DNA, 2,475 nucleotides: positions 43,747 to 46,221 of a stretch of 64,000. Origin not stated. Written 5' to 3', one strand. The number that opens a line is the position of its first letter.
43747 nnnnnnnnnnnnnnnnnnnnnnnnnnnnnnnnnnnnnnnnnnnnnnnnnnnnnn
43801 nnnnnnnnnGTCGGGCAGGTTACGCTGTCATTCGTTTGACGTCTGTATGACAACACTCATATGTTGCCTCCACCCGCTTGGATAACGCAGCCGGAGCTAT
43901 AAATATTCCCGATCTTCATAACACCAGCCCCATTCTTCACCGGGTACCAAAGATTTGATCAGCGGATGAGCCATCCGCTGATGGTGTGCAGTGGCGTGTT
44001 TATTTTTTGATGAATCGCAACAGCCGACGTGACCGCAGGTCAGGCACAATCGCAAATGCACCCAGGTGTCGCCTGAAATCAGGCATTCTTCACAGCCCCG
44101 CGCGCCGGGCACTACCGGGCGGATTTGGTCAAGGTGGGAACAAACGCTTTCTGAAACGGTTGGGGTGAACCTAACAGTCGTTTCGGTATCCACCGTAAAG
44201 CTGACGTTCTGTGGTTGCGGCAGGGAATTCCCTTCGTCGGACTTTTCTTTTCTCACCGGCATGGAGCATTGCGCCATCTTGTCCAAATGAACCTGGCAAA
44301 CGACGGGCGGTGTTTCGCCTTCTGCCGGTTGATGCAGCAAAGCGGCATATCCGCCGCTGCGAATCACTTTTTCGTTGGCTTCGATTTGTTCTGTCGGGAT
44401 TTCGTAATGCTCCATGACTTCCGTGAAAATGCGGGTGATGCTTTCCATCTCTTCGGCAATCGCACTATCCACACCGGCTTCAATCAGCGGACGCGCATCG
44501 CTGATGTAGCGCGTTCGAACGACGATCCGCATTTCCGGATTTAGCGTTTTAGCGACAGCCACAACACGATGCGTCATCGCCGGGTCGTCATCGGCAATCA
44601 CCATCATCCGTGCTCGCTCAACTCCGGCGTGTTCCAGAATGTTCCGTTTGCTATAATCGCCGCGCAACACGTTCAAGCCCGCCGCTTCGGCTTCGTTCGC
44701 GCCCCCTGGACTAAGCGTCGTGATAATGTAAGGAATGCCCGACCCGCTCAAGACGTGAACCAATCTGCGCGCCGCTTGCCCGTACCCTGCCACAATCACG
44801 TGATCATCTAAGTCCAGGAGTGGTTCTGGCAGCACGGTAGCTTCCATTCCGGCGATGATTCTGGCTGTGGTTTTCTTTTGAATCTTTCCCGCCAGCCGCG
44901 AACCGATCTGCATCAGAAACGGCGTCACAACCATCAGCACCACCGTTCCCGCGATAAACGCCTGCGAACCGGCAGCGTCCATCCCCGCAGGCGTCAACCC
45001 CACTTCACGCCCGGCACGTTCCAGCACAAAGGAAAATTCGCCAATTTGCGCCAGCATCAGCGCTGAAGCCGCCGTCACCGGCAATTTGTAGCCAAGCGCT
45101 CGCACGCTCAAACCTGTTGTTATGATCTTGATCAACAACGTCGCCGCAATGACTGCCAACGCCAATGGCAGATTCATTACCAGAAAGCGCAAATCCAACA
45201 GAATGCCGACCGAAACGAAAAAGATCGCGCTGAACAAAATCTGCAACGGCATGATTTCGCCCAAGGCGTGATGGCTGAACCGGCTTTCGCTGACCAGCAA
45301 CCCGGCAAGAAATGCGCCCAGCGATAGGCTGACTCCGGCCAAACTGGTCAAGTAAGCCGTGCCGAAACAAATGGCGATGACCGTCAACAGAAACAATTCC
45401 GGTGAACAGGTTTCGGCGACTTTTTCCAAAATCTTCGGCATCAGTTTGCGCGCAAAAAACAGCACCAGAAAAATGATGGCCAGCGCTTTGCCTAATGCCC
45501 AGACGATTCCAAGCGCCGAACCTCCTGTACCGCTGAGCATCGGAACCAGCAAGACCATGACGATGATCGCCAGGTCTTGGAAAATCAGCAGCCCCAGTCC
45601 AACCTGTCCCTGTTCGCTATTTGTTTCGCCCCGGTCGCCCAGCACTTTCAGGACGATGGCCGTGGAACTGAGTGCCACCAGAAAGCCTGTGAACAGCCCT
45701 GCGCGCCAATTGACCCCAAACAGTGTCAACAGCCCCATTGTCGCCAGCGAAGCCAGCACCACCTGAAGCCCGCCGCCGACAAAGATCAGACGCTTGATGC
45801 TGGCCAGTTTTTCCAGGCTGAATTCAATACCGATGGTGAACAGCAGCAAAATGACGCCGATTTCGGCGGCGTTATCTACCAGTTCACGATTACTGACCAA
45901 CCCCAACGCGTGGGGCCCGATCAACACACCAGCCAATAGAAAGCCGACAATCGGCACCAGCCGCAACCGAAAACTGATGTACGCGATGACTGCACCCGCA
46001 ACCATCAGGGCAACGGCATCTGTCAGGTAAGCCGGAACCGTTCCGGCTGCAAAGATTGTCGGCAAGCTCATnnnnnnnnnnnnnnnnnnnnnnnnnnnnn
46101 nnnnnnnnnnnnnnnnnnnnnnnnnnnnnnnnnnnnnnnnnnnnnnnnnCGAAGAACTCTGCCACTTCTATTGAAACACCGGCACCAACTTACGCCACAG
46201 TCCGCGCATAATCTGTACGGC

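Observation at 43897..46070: Kef-type CPA2 antiporter fused to TrkA domains and a C-terminal UBP-type zinc finger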

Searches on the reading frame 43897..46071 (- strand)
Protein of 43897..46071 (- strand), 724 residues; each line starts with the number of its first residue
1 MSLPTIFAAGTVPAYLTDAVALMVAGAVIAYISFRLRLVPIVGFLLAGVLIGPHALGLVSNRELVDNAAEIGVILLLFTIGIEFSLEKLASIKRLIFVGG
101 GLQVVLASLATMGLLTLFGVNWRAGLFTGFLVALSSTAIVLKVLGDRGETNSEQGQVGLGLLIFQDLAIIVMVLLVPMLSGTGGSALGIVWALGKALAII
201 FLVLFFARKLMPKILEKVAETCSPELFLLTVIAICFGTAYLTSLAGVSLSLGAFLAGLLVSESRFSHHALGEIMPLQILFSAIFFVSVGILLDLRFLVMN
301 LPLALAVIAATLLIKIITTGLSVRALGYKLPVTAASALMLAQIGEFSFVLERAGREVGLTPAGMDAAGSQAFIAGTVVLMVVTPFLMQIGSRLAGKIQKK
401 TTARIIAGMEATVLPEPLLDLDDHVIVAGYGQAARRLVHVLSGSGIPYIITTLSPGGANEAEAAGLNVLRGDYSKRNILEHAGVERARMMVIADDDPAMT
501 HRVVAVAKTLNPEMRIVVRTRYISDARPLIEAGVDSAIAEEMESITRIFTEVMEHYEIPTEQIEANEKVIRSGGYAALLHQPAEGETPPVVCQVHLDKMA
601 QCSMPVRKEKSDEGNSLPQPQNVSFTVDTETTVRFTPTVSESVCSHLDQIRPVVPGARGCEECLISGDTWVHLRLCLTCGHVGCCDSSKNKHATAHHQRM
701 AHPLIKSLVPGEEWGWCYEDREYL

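Call 3: search_protein_families(library=pfam, proteins=[window:43897-46071:-], max_evalue=0.01)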
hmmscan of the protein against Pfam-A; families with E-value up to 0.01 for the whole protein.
window:43897-46071:- (724 aa): 5 families
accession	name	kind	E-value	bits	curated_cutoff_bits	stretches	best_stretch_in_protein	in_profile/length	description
PF00999.27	Na_H_Exchanger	-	7.7e-50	170.3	26.2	1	27-382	4-363/375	Sodium/hydrogen exchanger, transmembrane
PF02254.24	TrkA_N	-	7.9e-20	71.8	23.8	1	425-538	1-114/116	TrkA-N domain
PF02148.25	zf-UBP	-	1.6e-11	44.7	22.7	1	660-723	1-57/63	Zn-finger in ubiquitin-hydrolases and other protein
PF23443.1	DUF7126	-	2.2e-05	25.1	28.7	1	460-521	14-73/102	Family of unknown function (DUF7126)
PF13241.12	NAD_binding_7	-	0.0059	17.6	22.1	0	423-509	8-84/104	Putative NAD(P)-binding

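Call 4: search_protein_families(library=ncbifam, proteins=[window:43897-46071:-], max_evalue=0.01)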
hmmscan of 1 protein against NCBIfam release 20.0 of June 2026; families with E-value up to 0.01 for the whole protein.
window:43897-46071:- (724 aa): 6 families
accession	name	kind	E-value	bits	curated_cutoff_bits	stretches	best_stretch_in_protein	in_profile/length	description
NF002924.0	PRK03562.1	equivalog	6.5e-86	289.1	752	1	14-568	5-548/623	glutathione-regulated potassium-efflux system protein KefC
NF007950.1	PRK10669.1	equivalog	2.8e-79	267.4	700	1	19-545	7-540/547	YbaL family putative K(+) efflux transporter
NF002973.0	PRK03659.1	equivalog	1.8e-73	248.1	804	1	15-543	6-521/602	glutathione-regulated potassium-efflux system protein KefB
TIGR00932.1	2a37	subfamily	3.5e-63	213.7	238.3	1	25-293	3-275/275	monovalent cation:proton antiporter-2 (CPA2) family protein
NF045626.1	FeTrans_MagA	equivalog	4.1e-51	174.2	700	1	16-393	8-380/386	iron transporter MagA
NF007828.0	PRK10537.1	equivalog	6.7e-06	25.3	425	1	377-518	212-344/403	voltage-gated potassium channel protein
